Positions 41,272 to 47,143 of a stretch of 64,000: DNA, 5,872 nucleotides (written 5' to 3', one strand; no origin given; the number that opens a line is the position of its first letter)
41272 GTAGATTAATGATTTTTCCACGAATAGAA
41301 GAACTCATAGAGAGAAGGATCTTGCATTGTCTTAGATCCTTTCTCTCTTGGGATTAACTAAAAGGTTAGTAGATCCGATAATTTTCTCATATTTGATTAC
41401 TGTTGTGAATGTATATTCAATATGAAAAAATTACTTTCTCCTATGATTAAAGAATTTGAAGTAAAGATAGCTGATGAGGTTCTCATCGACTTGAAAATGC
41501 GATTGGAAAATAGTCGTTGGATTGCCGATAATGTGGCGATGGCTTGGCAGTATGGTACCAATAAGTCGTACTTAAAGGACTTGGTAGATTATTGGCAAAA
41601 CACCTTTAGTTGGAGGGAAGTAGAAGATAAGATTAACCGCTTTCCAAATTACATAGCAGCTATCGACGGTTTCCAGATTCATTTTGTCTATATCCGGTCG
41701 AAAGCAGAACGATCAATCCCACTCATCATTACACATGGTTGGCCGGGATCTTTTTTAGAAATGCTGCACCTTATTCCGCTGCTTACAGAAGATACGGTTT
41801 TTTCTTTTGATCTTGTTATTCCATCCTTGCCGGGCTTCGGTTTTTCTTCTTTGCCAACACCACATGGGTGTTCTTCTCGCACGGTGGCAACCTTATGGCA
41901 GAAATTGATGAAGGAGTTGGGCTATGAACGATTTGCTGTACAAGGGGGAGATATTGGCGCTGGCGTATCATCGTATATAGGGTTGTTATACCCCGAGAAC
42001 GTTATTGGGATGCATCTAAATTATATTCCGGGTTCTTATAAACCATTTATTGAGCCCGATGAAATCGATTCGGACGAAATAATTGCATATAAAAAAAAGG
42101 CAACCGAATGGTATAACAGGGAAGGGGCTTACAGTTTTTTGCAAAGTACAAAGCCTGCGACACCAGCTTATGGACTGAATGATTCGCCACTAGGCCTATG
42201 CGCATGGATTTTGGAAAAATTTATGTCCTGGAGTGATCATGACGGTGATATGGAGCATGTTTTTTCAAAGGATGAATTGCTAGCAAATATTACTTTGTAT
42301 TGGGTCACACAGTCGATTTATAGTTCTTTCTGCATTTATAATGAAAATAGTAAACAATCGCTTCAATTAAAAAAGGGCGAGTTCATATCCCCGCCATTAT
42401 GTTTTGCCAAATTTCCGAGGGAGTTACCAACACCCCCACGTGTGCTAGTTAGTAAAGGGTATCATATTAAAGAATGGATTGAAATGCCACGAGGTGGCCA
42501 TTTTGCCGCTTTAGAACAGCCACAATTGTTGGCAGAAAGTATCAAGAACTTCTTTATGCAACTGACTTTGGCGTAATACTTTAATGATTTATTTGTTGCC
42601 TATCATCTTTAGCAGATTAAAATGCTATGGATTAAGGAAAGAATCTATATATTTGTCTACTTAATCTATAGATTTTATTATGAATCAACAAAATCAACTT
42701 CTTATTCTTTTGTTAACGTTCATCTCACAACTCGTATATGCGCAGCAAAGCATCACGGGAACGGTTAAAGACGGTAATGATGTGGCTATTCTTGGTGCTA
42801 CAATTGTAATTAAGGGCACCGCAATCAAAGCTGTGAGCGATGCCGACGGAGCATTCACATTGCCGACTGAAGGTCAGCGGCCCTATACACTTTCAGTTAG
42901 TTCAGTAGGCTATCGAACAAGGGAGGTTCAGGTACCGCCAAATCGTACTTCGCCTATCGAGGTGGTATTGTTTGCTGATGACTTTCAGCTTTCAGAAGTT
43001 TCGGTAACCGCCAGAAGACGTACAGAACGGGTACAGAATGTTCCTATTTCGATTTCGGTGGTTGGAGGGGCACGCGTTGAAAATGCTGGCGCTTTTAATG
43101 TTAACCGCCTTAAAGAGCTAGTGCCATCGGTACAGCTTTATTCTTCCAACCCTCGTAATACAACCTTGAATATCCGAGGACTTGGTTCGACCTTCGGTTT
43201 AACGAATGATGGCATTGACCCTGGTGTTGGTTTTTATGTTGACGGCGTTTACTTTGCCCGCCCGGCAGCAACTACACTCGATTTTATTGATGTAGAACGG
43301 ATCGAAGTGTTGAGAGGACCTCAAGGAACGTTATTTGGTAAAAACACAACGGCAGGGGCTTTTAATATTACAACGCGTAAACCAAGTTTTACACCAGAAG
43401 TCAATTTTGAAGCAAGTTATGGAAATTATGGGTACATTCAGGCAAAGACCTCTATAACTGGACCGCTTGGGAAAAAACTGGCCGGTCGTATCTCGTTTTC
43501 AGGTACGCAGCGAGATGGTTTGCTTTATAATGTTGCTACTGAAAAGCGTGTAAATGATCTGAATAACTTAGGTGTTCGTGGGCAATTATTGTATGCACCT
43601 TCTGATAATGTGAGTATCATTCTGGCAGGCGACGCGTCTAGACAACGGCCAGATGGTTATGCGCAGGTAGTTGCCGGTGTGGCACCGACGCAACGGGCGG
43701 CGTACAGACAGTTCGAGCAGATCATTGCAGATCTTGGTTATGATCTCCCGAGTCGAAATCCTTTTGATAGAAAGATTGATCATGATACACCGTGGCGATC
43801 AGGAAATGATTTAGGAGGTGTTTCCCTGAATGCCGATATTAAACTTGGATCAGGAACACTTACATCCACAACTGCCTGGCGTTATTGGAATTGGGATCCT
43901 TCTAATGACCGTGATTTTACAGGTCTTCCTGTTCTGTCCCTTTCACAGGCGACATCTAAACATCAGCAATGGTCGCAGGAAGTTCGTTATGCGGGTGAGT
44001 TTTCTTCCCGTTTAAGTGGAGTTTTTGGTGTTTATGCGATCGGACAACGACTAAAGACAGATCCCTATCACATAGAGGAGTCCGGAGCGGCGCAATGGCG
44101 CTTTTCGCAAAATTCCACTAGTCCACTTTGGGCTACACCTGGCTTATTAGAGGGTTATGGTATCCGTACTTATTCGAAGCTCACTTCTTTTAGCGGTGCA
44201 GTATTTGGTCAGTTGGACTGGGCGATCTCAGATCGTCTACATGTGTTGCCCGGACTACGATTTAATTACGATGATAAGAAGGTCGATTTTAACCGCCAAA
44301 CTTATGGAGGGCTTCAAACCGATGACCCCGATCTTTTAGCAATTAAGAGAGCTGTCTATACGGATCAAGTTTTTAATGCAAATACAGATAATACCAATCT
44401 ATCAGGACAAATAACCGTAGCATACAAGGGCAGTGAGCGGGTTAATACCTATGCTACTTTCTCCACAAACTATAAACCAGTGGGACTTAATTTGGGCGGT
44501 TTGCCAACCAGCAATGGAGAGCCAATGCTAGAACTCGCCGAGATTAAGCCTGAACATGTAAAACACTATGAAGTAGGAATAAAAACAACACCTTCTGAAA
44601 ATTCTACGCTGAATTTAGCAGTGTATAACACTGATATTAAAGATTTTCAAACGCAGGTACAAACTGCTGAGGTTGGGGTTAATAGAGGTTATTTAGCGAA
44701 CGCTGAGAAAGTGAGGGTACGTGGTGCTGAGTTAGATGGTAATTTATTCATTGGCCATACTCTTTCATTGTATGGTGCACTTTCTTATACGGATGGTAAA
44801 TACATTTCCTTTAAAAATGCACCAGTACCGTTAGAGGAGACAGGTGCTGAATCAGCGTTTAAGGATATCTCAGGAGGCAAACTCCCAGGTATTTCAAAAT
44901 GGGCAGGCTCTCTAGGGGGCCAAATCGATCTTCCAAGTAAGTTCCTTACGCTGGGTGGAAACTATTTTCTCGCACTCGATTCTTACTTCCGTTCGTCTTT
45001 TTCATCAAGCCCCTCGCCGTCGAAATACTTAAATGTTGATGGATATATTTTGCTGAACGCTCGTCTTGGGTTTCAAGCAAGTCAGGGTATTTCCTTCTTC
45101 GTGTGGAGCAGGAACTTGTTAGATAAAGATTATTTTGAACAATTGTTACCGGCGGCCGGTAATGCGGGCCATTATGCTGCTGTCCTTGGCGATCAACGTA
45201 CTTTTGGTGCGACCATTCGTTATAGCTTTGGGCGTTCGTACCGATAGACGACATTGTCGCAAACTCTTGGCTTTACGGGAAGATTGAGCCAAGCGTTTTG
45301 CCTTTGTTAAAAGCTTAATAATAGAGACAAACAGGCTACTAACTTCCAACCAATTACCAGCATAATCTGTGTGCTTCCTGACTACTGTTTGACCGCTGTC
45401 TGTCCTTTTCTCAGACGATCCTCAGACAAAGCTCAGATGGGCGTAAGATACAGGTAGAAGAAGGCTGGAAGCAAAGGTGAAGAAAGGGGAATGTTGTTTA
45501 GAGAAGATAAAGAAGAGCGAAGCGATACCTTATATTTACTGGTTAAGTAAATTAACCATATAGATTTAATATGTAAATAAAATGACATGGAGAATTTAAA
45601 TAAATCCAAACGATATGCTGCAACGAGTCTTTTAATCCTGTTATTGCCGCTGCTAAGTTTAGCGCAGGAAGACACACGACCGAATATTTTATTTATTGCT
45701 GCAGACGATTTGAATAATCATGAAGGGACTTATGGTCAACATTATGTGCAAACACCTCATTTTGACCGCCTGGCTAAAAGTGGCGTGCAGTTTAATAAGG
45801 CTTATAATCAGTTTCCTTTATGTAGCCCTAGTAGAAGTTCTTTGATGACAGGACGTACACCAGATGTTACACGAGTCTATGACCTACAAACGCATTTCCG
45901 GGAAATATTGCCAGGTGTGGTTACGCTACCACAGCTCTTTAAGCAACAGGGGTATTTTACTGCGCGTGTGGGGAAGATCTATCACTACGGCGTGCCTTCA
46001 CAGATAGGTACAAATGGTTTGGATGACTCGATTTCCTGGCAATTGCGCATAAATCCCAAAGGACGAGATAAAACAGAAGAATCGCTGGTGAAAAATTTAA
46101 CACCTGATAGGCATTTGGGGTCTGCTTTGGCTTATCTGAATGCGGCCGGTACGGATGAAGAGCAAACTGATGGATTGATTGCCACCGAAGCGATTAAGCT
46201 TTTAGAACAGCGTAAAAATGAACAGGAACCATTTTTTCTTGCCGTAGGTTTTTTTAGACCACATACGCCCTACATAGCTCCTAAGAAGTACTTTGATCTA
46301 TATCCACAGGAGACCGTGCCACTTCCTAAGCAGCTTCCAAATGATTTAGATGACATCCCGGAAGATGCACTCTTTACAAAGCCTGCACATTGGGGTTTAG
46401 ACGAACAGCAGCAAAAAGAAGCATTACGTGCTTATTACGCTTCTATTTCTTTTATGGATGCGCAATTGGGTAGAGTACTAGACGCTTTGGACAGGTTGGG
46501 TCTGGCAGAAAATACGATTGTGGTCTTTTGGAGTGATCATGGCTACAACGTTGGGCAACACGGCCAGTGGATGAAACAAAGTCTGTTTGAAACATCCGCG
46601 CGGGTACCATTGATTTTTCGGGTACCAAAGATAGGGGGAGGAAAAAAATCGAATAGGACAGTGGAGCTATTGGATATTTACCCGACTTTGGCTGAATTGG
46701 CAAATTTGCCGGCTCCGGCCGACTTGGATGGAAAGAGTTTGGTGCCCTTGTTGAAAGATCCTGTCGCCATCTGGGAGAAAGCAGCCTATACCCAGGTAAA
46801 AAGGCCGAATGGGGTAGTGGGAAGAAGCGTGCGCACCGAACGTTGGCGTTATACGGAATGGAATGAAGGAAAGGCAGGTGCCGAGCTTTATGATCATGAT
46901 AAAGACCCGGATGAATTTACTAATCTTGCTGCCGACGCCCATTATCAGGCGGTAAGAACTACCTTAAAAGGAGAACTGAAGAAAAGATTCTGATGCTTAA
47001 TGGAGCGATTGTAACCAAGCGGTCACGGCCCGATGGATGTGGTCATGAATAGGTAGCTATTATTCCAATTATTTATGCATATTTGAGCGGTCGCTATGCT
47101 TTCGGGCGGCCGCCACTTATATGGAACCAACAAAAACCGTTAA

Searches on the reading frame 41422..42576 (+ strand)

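Call 28: search_protein_families(library=pfam, proteins=[window:41422-42576:+], max_evalue=0.001)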
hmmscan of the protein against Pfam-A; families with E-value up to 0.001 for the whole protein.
window:41422-42576:+ (384 aa): 3 families
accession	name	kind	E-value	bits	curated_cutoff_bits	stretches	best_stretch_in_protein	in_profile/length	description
PF06441.18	EHN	-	2.6e-35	121.3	22.8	1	9-114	1-107/107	Epoxide hydrolase N terminus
PF00561.26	Abhydrolase_1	-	6e-14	52.7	25.8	1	100-206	2-103/245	alpha/beta hydrolase fold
PF12697.13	Abhydrolase_6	-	0.0003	21.9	26.3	0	102-173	2-64/217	Alpha/beta hydrolase family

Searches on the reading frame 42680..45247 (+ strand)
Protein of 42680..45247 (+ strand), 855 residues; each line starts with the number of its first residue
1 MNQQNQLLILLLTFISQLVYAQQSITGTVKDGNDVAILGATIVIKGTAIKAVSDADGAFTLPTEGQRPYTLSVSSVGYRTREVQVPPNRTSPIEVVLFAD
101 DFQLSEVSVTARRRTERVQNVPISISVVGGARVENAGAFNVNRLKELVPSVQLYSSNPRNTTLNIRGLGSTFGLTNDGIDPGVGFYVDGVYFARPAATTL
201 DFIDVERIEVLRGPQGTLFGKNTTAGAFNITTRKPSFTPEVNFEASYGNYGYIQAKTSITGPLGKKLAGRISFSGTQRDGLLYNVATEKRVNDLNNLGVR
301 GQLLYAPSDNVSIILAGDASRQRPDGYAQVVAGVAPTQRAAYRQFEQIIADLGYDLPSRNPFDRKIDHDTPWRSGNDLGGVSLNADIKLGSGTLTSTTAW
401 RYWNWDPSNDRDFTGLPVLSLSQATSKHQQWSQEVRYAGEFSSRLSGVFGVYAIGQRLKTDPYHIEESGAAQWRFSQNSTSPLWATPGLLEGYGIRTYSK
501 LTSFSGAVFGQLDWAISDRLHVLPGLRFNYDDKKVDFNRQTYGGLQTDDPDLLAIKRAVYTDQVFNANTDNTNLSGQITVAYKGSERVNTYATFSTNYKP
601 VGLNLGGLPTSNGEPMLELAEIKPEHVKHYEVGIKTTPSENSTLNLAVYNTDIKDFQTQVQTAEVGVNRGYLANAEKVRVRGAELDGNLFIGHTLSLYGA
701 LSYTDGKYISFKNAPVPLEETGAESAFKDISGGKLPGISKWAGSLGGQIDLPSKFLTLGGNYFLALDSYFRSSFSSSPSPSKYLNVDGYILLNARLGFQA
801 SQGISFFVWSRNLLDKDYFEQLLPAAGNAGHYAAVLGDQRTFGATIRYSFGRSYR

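Call 28: search_protein_families(library=pfam, proteins=[window:42680-45247:+], max_evalue=0.001)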
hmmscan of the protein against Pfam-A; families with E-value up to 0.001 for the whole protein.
window:42680-45247:+ (855 aa): 4 families
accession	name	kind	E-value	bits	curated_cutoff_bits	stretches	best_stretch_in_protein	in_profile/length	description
PF00593.30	TonB_dep_Rec_b-barrel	-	2.2e-35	123.8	27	1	360-813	42-436/436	TonB dependent receptor-like, beta-barrel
PF07715.20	Plug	-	8.3e-18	65.3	23.9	1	118-227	2-107/107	TonB-dependent Receptor Plug Domain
PF13715.12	CarbopepD_reg_2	-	5e-16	58.9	32.2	1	25-109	1-88/88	CarboxypepD_reg-like domain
PF13620.12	CarboxypepD_reg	-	4.1e-12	46.7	32.3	1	24-97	1-81/82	Carboxypeptidase regulatory-like domain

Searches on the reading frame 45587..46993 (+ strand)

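Call 28: search_protein_families(library=pfam, proteins=[window:45587-46993:+], max_evalue=0.001)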
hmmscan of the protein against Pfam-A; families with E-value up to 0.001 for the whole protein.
window:45587-46993:+ (468 aa): 4 families
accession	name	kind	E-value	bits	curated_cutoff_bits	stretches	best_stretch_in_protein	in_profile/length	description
PF00884.28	Sulfatase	-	2.6e-50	171.9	25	1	32-373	1-300/301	Sulfatase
PF16347.10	SGSH_C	-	1.2e-22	81.2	29.3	1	323-466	1-150/154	N-sulphoglucosamine sulphohydrolase, C-terminal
PF01663.27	Phosphodiest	-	1.8e-10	41.4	23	1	54-99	18-64/342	Type I phosphodiesterase / nucleotide pyrophosphatase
PF02995.22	DUF229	-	5.3e-06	25.8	25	1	282-343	305-363/496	Protein of unknown function (DUF229)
